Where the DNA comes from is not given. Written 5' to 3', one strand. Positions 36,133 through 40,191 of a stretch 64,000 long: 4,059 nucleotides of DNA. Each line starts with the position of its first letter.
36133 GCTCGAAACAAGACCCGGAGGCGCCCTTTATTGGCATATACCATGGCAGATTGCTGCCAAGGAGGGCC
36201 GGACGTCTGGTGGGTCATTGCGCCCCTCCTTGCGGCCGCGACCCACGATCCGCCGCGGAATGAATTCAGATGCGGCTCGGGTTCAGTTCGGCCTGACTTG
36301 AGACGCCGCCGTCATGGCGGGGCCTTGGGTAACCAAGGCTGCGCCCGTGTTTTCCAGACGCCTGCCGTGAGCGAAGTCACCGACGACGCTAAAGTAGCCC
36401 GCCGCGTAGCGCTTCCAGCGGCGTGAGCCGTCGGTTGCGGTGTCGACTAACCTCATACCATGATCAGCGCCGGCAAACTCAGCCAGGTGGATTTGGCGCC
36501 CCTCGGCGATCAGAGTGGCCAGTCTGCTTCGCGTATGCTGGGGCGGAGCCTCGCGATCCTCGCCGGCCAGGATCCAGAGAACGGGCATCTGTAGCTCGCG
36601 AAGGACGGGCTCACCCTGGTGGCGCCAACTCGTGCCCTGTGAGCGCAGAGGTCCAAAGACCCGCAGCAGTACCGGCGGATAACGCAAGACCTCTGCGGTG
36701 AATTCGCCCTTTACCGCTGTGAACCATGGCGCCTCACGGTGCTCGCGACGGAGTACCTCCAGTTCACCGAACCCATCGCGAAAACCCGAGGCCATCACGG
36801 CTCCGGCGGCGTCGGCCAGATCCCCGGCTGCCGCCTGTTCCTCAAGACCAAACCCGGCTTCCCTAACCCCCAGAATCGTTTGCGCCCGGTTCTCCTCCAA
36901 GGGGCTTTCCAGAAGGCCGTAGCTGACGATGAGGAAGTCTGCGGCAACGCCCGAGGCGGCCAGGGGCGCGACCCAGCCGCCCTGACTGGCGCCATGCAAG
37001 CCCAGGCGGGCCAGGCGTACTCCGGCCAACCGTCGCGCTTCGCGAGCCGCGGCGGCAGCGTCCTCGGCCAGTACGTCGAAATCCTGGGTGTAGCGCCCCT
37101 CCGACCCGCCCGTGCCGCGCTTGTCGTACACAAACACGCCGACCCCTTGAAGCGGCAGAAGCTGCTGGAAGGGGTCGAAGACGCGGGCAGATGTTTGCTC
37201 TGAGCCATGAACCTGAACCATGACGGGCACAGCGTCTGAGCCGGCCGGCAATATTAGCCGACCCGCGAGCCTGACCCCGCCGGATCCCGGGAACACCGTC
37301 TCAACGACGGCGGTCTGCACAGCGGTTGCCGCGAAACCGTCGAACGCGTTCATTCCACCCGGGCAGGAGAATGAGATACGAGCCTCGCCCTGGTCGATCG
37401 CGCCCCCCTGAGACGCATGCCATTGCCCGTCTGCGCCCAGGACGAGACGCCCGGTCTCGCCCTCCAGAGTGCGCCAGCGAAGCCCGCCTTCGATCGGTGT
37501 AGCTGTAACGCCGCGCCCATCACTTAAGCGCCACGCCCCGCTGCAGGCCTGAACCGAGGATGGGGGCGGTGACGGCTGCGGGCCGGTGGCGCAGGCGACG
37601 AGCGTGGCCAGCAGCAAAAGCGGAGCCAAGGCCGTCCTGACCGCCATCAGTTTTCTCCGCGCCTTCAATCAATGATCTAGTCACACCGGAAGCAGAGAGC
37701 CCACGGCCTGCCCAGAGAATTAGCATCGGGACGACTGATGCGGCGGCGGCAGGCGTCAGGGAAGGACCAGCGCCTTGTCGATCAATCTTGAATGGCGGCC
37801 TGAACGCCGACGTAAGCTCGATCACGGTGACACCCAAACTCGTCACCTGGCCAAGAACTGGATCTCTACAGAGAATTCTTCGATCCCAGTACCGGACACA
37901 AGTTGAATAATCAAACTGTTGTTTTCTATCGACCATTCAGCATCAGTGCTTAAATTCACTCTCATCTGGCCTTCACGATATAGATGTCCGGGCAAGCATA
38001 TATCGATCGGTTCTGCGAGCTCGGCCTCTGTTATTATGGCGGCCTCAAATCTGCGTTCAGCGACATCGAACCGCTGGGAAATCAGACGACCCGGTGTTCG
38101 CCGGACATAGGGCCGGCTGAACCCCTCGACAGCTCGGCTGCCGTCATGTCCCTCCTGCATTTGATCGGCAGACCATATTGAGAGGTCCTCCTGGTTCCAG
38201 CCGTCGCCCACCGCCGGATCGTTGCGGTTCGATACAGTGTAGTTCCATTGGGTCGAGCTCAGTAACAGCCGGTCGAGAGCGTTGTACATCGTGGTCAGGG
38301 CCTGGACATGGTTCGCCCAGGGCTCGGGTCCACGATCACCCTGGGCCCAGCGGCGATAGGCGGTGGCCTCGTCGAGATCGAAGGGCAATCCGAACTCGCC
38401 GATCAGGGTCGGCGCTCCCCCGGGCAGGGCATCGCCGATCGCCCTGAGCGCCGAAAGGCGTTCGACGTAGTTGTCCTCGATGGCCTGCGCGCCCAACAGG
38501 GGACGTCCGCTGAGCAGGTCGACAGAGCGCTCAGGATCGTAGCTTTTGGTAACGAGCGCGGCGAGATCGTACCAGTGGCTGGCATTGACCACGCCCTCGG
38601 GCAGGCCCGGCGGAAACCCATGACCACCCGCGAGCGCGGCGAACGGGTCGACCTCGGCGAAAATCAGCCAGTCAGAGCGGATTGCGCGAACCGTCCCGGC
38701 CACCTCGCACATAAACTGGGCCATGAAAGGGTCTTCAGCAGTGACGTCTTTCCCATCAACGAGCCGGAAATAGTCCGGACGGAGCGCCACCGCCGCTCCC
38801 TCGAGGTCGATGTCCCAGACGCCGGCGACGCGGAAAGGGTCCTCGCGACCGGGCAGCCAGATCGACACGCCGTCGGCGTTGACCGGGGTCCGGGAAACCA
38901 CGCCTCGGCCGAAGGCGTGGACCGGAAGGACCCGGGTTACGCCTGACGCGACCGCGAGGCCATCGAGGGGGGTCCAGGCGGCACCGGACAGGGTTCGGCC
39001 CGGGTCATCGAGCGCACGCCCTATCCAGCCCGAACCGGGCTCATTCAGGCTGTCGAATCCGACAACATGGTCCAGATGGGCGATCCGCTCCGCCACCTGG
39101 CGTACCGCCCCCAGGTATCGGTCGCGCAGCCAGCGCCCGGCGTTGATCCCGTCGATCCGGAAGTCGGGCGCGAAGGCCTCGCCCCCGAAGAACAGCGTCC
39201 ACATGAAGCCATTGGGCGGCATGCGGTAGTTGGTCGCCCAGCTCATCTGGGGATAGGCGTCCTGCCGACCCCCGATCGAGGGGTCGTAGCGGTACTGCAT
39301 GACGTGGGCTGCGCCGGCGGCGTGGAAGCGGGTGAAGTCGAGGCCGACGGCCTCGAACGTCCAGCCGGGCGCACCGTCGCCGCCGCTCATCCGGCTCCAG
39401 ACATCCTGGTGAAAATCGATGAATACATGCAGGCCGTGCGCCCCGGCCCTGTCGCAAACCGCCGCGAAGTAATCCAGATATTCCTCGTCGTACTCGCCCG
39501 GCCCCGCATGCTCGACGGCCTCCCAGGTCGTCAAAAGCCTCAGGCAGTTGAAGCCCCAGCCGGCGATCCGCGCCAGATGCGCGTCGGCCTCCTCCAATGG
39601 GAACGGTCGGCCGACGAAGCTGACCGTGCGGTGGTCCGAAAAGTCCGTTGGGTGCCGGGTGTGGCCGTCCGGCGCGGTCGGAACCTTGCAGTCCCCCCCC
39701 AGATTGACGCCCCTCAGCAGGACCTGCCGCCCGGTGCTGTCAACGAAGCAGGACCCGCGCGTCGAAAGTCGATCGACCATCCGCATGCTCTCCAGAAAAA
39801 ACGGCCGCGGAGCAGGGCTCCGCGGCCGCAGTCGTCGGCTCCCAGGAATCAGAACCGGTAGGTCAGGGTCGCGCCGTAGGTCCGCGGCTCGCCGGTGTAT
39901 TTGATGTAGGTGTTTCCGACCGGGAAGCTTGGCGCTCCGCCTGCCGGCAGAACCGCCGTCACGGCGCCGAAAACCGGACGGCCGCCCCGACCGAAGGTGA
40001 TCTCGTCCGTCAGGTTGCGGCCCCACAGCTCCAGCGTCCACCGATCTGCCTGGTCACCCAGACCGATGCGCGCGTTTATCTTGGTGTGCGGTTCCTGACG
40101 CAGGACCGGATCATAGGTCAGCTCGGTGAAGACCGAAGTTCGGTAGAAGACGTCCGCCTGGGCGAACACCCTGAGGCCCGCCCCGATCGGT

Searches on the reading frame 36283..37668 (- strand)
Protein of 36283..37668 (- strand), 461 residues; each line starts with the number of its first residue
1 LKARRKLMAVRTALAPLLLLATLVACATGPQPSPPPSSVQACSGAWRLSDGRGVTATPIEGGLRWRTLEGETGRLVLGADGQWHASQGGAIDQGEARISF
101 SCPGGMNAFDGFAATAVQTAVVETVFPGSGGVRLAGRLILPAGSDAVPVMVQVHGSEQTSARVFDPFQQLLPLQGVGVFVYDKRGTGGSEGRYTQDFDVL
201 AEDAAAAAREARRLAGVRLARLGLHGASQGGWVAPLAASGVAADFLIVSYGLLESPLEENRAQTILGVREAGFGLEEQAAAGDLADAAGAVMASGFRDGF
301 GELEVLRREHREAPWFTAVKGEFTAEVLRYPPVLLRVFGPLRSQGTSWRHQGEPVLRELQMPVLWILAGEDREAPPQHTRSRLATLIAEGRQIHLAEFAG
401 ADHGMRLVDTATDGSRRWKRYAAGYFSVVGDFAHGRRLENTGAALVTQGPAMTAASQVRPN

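Call 12: search_protein_families(library=pfam, proteins=[window:36283-37668:-], max_evalue=0.001)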
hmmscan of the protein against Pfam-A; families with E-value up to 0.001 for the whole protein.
window:36283-37668:- (461 aa): 4 families
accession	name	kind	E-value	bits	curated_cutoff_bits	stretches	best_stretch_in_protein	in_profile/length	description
PF12146.15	Hydrolase_4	-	1e-10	41.8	27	1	149-238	6-94/239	Serine aminopeptidase, S33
PF00326.27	Peptidase_S9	-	3.9e-07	30.2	22.6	0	168-237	7-81/213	Prolyl oligopeptidase family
PF05448.18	AXE1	-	3.2e-06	26.6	21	1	119-194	54-128/321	Acetyl xylan esterase (AXE1)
PF02129.25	Peptidase_S15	-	6.6e-05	23.2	23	1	131-239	2-114/262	X-Pro dipeptidyl-peptidase (S15 family)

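Call 85: search_solved_structures(query=window:36283-37668:-, max_evalue=0.001)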
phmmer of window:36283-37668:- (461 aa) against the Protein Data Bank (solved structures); distinct sequences matched with E-value up to 0.001: 5.
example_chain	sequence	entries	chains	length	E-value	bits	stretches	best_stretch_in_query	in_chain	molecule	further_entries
9pid_A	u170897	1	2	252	5.6e-06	28.5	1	120-257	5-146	Alpha/beta fold hydrolase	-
9pir_A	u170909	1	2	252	6e-06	28.4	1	120-256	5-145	Alpha/beta fold hydrolase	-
9pic_A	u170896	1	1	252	7.1e-06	28.1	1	120-256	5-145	Alpha/beta fold hydrolase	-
9pjb_A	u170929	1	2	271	9.8e-06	27.7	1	129-260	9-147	MHETase MHT043-5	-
5hfn_A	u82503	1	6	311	0.00014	23.8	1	121-240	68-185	Cephalosporin-C deacetylase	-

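Call 86: search_protein_families(library=ncbifam, proteins=[window:36283-37668:-], max_evalue=0.001)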
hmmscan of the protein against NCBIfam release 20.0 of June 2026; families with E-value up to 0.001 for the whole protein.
window:36283-37668:- (461 aa): 3 families
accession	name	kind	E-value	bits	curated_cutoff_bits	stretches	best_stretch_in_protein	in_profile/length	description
NF047920.1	lactonase_UilS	equivalog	2.2e-06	27.6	400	0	135-239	12-117/285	UilS family quorum-quenching N-acyl-homoserine lactonase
TIGR03100.1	hydr1_PEP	hypoth_equivalog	0.00019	20.9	168.45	0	131-226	11-106/274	hydrolase 1, exosortase A system-associated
TIGR02427.1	protocat_pcaD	equivalog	0.00036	20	255.85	0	356-396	189-228/251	3-oxoadipate enol-lactonase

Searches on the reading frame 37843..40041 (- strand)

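Call 9: search_protein_families(library=pfam, proteins=[window:37843-40041:-], max_evalue=0.001)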
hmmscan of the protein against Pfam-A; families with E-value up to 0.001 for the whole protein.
window:37843-40041:- (732 aa): 2 families
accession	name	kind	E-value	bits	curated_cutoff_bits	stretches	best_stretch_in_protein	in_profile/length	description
PF00150.24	Cellulase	-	7.2e-12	45.8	23.5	1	143-215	17-88/272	Cellulase (glycosyl hydrolase family 5)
PF18564.7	Glyco_hydro_5_C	-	5.7e-06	27.2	22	1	643-718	1-78/87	Glycoside hydrolase family 5 C-terminal domain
